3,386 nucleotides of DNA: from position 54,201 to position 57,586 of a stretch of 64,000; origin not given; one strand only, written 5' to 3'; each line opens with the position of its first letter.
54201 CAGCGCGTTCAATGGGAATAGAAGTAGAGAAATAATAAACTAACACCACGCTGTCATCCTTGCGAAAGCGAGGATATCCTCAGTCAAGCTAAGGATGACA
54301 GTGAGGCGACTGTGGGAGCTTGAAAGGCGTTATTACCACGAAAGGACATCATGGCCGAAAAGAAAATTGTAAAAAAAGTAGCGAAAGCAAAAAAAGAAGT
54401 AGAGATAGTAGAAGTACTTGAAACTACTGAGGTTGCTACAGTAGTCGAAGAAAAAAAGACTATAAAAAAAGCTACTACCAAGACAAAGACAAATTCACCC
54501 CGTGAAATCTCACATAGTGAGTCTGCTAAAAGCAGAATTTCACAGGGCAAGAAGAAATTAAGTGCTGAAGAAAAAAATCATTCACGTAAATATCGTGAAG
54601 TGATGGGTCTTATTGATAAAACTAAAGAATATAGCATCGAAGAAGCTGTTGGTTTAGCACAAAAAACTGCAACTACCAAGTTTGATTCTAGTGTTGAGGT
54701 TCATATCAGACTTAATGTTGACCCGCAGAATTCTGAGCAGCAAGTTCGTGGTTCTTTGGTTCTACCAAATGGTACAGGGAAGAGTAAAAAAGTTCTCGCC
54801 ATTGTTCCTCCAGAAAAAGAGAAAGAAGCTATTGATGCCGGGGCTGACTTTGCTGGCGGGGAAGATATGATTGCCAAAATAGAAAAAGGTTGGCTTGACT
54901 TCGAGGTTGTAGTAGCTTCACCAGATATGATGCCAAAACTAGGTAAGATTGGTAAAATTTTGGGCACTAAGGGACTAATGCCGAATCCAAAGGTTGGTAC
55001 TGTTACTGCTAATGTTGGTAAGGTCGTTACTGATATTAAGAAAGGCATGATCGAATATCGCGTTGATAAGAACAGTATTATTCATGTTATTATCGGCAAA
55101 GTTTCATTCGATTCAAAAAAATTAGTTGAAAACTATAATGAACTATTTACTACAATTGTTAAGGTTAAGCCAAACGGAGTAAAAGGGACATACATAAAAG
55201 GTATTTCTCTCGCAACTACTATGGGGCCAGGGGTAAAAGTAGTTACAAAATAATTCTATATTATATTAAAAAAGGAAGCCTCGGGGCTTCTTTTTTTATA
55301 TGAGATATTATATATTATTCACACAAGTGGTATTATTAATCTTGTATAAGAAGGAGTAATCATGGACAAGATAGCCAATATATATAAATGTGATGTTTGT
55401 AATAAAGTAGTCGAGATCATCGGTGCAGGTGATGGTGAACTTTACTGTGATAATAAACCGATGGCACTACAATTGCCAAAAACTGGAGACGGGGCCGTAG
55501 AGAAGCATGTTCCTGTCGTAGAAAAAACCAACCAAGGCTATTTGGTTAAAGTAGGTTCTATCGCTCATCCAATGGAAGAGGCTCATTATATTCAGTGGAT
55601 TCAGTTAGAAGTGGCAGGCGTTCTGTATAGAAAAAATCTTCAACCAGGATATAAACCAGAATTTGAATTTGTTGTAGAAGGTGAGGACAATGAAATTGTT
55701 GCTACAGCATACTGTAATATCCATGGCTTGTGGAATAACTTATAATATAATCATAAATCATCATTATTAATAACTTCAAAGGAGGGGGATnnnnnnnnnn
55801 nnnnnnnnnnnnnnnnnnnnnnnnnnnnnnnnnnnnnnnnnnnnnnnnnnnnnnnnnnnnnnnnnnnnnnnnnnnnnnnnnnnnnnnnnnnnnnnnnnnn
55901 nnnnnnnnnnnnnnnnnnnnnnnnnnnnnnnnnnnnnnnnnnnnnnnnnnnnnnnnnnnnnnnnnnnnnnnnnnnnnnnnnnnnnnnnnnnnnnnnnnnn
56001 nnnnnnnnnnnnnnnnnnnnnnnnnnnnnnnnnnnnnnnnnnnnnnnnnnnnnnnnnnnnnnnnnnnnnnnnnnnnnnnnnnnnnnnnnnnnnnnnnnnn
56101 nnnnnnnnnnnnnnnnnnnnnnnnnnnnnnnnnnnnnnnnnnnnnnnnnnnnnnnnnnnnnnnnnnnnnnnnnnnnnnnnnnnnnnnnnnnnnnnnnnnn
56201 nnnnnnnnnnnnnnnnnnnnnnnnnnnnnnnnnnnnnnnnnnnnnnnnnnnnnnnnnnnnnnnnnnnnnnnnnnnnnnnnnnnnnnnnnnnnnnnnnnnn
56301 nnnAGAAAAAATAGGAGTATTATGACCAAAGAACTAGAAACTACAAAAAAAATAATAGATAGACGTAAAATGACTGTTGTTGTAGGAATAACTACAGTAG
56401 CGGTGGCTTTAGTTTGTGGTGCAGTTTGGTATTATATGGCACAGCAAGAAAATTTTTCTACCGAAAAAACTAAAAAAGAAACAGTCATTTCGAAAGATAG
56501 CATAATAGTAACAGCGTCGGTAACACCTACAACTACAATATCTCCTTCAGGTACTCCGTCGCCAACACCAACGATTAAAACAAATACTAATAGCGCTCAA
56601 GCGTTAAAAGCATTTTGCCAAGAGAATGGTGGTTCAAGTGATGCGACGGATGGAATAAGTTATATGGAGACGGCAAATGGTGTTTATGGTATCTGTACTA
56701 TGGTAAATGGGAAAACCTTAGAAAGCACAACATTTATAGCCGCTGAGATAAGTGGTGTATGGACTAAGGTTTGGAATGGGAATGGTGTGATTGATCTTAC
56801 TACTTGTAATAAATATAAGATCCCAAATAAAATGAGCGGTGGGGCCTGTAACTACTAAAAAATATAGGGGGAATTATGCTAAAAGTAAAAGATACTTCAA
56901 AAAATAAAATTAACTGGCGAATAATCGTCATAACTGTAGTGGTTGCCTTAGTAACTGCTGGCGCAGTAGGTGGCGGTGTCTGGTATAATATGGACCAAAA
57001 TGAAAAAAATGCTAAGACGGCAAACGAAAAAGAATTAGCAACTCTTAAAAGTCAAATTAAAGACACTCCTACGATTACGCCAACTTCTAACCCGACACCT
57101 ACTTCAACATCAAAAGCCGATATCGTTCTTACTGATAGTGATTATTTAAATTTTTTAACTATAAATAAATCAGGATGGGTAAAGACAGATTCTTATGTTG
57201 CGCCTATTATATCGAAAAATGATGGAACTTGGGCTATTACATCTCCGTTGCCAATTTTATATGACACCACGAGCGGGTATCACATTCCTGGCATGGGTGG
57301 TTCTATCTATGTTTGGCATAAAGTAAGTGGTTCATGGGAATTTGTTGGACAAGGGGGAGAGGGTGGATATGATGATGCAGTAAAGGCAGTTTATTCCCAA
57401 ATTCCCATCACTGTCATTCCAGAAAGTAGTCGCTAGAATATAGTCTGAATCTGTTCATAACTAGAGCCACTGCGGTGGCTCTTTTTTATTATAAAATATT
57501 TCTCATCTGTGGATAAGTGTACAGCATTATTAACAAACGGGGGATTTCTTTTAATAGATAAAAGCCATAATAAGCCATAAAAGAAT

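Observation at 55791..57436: Tandem array of three paralogous membrane-anchored secreted proteins with Thr/Pro-rich linkers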

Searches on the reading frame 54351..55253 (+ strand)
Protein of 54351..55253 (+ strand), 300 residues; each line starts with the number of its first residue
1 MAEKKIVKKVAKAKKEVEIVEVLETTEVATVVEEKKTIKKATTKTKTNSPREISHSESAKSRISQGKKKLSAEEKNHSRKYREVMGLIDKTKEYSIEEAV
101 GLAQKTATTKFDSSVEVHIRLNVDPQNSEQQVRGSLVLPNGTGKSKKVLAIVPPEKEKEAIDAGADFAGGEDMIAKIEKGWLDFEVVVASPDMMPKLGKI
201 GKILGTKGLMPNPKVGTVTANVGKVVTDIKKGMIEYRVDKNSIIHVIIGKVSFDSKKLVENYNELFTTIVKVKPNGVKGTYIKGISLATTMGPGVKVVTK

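Call 85: search_protein_families(library=pfam, proteins=[window:54351-55253:+], max_evalue=0.001)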
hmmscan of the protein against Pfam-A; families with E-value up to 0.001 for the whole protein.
window:54351-55253:+ (300 aa): 1 family
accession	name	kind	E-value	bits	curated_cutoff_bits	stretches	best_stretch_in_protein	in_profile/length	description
PF00687.26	Ribosomal_L1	-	3.3e-63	213.3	32.2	1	104-293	2-198/198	Ribosomal protein L1p/L10e family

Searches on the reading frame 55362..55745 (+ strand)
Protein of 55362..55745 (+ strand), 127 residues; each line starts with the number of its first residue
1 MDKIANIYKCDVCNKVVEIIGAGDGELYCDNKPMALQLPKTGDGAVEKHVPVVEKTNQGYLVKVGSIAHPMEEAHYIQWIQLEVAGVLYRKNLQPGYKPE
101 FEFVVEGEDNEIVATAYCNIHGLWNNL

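Call 3: search_protein_families(library=pfam, proteins=[window:55362-55745:+], max_evalue=1)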
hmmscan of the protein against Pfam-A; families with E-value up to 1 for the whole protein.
window:55362-55745:+ (127 aa): 4 families
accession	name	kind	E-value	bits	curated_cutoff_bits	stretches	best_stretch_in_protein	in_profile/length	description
PF01880.24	Desulfoferrodox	-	8.3e-22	78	22.2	1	42-126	2-97/98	Desulfoferrodoxin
PF06397.17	Desulfoferrod_N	-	9.2e-09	35.2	23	1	6-36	5-35/36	Desulfoferrodoxin, N-terminal domain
PF23546.1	Zn_ribbon_TOP3B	-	0.058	13.5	27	1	9-40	8-39/40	DNA topoisomerase 3-beta zinc ribbon domain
PF13912.12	zf-C2H2_6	-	0.38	11.2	25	1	8-16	2-10/27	C2H2-type zinc finger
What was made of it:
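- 55362..55745 (+): Superoxide reductase (desulfoferrodoxin type), first gene of the unit. Present in the same and close strains, absent from relative L001. Pfam Desulfoferrodox 8e-22 and Desulfoferrod_N 9e-9 (call 3).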

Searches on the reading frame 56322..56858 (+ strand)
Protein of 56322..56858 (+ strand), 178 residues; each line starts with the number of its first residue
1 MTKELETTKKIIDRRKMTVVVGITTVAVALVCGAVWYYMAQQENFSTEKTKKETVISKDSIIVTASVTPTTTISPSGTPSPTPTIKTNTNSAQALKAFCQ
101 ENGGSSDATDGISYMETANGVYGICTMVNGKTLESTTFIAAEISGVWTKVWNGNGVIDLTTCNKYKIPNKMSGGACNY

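Call 3: search_protein_families(library=pfam, proteins=[window:56322-56858:+], max_evalue=1)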
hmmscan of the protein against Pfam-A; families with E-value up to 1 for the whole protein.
window:56322-56858:+ (178 aa): 3 families
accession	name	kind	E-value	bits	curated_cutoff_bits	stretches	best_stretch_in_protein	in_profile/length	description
PF03891.20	DUF333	-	0.0018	19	25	1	97-139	8-44/47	Domain of unknown function (DUF333)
PF14155.11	DUF4307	-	0.011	16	27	1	18-68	4-55/111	Domain of unknown function (DUF4307)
PF06570.16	DUF1129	-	0.083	12.9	29.1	1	11-61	102-153/207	Protein of unknown function (DUF1129)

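Call 10: find_homologous_proteins(query=window:56322-56858:+)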
Query window:56322-56858:+ (178 aa): 1 proteins with E <= 0.001 among 68 candidates.
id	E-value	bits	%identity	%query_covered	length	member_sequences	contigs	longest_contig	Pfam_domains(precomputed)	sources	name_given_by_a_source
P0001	2.8e-110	383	100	100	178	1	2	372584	-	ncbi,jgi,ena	ncbi:MAG: hypothetical protein WCP14_01750 [bacterium]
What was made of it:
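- Tried and rejected: It even missed P1, so it under-reports (call 10).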

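Call 11: search_protein_families(library=ncbifam, proteins=[window:56322-56858:+], max_evalue=0.01)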
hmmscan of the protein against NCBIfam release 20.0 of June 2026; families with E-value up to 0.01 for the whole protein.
window:56322-56858:+ (178 aa): 1 family
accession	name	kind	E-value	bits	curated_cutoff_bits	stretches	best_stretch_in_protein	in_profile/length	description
NF005435.1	PRK07021.1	equivalog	0.0062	16.4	131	1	14-54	7-48/157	flagellar basal body-associated protein FliL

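Call 81: search_protein_families(library=phrogs, proteins=[window:56322-56858:+], max_evalue=0.001)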
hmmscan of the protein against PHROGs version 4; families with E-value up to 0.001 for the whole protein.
window:56322-56858:+ (178 aa): 0 families

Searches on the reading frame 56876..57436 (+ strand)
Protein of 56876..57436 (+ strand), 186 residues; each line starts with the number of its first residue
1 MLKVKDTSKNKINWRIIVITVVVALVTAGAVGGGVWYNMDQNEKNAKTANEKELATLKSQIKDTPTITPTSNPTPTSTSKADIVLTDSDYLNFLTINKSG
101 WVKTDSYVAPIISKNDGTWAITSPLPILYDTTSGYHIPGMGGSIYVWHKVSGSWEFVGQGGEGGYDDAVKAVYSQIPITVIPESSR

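Call 3: search_protein_families(library=pfam, proteins=[window:56876-57436:+], max_evalue=1)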
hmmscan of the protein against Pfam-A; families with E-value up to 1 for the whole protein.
window:56876-57436:+ (186 aa): 2 families
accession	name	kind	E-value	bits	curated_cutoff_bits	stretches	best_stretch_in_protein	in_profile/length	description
PF09610.15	Myco_arth_vir_N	-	0.054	14.2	22.4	1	15-34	10-29/32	Mycoplasma virulence signal region (Myco_arth_vir_N)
PF12685.13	SpoIIIAH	-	0.066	13.6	30.6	1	18-89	6-63/191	SpoIIIAH-like protein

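Call 11: search_protein_families(library=ncbifam, proteins=[window:56876-57436:+], max_evalue=0.01)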
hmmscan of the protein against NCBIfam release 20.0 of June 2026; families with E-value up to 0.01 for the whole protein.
window:56876-57436:+ (186 aa): 3 families
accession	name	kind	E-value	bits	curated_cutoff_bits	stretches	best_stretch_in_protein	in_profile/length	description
NF005435.1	PRK07021.1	equivalog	0.00017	21.5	131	1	15-53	8-46/157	flagellar basal body-associated protein FliL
NF008057.0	PRK10791.1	equivalog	0.0017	18.2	297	1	31-102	51-119/164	peptidylprolyl isomerase B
NF004285.1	PRK05696.1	equivalog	0.0019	18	179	1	8-56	12-59/171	flagellar basal body-associated protein FliL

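Call 16: find_homologous_proteins(query=window:56876-57436:+, max_evalue=0.01)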
Query window:56876-57436:+ (186 aa): 7 proteins with E <= 0.01 among 206 candidates.
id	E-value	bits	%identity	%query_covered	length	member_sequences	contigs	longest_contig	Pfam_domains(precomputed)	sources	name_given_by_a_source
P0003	6.0e-118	409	100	100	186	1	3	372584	-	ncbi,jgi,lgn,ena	ncbi:MAG: hypothetical protein WCP14_01755 [bacterium]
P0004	4.5e-98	344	85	97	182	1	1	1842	-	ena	-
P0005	5.1e-96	338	84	98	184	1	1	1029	-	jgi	-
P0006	1.5e-86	307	78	96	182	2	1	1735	-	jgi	-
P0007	4.6e-61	224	57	96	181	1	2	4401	-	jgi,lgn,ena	-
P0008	1.4e-18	85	38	98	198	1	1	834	-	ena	-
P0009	1.1e-13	69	62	31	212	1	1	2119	-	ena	-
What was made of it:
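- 56876..57436 (+): P3, 186 aa. By nucleotide: membrane helix 56921-56992 (aa 16-39); stalk 56993-57061; Thr/Pro linker 57062-57127; Cys-free Gly/Trp/Tyr-rich head 57128-57433 (aa 85-186). This is the conserved resident gene upstream of mraZ. Orthologues at 85/84/78/57/38% identity (call 16).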

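Call 18: find_encoding_contigs(protein=P0007, flank=5000)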
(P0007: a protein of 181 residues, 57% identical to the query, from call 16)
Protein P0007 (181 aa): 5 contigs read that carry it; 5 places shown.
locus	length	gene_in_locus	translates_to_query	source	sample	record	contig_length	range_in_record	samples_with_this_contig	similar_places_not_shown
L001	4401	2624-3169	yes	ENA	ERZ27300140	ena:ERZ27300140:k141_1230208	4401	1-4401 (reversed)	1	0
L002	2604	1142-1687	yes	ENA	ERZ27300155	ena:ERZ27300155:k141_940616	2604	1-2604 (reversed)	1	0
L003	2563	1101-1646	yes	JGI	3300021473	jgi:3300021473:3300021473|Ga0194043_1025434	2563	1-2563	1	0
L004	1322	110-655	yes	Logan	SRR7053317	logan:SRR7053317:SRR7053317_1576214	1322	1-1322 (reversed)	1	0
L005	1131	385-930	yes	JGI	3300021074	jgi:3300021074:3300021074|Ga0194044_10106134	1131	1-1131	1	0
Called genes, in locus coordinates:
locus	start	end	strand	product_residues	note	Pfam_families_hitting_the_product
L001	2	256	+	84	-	?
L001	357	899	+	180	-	PF02357:NusG, PF00467:KOW (weak), PF23284:KOW2_Spt5 (faint)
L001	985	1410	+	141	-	PF03946:Ribosomal_L11_N, PF00298:Ribosomal_L11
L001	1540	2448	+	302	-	PF00687:Ribosomal_L1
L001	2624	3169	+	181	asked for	-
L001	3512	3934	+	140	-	PF02381:MraZ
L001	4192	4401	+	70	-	?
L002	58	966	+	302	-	PF00687:Ribosomal_L1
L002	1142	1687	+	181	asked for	-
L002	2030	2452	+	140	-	PF02381:MraZ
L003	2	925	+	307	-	?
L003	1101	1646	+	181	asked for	-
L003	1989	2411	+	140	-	PF02381:MraZ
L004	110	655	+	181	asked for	-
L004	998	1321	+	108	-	?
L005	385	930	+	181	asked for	-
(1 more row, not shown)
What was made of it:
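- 56876..57436 (+): Synteny L1-P3-MraZ in L001-L003 (call 18).
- L001: L1-P3-MraZ (call 18).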

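Call 19: find_encoding_contigs(protein=P0004, flank=5000)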
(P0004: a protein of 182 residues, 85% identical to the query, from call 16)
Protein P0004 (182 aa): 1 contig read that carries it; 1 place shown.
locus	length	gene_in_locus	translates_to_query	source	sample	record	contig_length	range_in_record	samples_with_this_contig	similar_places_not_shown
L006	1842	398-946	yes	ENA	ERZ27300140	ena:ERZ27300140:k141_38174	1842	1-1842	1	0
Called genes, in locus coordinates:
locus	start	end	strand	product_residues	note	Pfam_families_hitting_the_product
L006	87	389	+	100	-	-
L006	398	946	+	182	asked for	-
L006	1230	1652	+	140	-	PF02381:MraZ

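Call 26: search_protein_families(library=pfam, proteins=[P0009, P0008], max_evalue=0.1)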
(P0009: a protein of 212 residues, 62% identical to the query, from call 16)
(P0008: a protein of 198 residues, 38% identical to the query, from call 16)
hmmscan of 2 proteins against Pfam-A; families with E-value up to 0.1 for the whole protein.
P0009 (212 aa): 4 families
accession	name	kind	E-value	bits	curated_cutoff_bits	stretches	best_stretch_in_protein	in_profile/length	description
PF18041.7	MapZ_EC1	-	0.0057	17.4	33.1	1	33-63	28-59/129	MapZ extracellular domain 1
PF20303.3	YLATT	-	0.028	14.7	26.7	1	14-44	2-32/107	YEATS-Like-Associating Three TM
PF13800.11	Sigma_reg_N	-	0.04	14.6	26.3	0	11-53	14-56/91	Sigma factor regulator N-terminal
PF12033.13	DUF3519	-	0.082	13.8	27.5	0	178-205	67-93/105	Protein of unknown function (DUF3519)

P0008 (198 aa): 1 family
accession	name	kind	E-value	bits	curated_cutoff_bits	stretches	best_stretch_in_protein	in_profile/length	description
PF14880.11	COX14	-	0.071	13.4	25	0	47-62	17-32/59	Cytochrome oxidase c assembly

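Call 37: find_related_loci(query=A3, collection=genome_contigs, flank=8000)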
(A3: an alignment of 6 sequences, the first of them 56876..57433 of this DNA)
Query A3 (186 aa) in genome_contigs; peptide patterns used: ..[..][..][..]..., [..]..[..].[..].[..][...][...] (x = any residue, [..] = any of these).
35 stretches matched a pattern, but none encodes a relative of the query by tblastn (E <= 1e-3).

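Call 49: predict_structure(alignment_id=A3)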
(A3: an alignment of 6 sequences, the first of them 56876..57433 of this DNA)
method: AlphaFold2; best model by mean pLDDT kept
length: 186 residues; sequences in the alignment: 6
mean_pLDDT: 49.4   pTM: 0.39
mean pLDDT of the five models: 49.4, 45.5, 45.1, 40.9, 39.8
residues with pLDDT >= 90: 0; 70-90: 12; 50-70: 77; < 50: 97
segments of 3 or more residues with pLDDT < 50: 1-9, 24-90, 113-121, 162-171
pLDDT, mean of each block of 10 residues (from residue 1): 41 55 46 35 37 40 35 35 43 53 56 47 61 70 60 59 45 64 58
secondary structure, 60 per line:
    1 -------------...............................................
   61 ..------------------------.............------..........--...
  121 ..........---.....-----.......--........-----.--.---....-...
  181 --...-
elements in order: H14-62 H87-99 E106-115 E118-130 E134-138 E144-150 E153-160 E173-176
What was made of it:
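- On Undescribed four-Cys alpha/beta head family: The P3 model is too poor to compare (pLDDT 49, call 49).
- Tried and rejected: The P3 structure model was too poor to use (pLDDT 49.4, call 49).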

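Call 54: find_encoding_contigs(protein=P0006, flank=5000)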
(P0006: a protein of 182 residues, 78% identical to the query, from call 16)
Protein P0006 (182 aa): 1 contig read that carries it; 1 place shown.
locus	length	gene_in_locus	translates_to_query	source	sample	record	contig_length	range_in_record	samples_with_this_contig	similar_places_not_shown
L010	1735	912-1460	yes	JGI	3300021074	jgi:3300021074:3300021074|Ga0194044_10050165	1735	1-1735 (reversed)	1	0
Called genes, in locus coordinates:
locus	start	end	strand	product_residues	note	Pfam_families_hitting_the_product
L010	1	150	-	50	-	?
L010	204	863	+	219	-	-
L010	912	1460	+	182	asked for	-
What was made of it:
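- The P3 orthologue is syntenic with mraZ in every relative found (calls 18, 19, 54).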

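Call 55: find_encoding_contigs(protein=P0009, flank=5000)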
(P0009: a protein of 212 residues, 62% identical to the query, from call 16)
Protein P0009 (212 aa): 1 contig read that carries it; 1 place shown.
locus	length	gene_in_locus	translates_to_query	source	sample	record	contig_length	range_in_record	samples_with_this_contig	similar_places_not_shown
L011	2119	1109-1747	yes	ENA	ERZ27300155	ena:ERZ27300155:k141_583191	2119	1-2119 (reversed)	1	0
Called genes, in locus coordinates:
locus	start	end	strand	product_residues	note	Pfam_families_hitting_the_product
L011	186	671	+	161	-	-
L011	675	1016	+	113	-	PF04266:ASCH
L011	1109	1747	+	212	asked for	-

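Call 67: search_protein_families(library=pfam, proteins=[L010:204-863:+, L006:30-389:+], max_evalue=0.05)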
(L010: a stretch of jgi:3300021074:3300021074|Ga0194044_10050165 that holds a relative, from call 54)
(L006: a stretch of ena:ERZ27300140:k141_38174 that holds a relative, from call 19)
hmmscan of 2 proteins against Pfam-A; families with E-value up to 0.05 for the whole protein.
L010:204-863:+ (219 aa): 1 family
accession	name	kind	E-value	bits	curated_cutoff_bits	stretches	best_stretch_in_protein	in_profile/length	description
PF03773.19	ArsP_1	-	0.023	14.3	32.3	1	10-91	109-178/294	Predicted permease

L006:30-389:+ (119 aa): 0 families

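Call 71: find_related_loci(query=A3, collection=metagenome_contigs, flank=5000)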
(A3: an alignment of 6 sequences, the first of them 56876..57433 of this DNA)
Query A3 (186 aa) in metagenome_contigs; peptide patterns used: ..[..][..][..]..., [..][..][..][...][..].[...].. (x = any residue, [..] = any of these).
147 stretches matched a pattern; 3 encode a relative of the query (tblastn E <= 1e-3); 3 distinct loci.
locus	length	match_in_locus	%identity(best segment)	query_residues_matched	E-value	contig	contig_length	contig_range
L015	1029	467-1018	84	4-186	2e-99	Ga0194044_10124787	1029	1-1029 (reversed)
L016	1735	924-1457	78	9-186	3e-88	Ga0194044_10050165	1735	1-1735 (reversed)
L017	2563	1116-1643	57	9-186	2e-65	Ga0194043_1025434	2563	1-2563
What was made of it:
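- Tried and rejected: The metagenome scan with P3 only re-found known contigs (call 71).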

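Call 81: search_protein_families(library=phrogs, proteins=[window:56876-57436:+], max_evalue=0.001)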
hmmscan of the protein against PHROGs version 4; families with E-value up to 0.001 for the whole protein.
window:56876-57436:+ (186 aa): 0 families
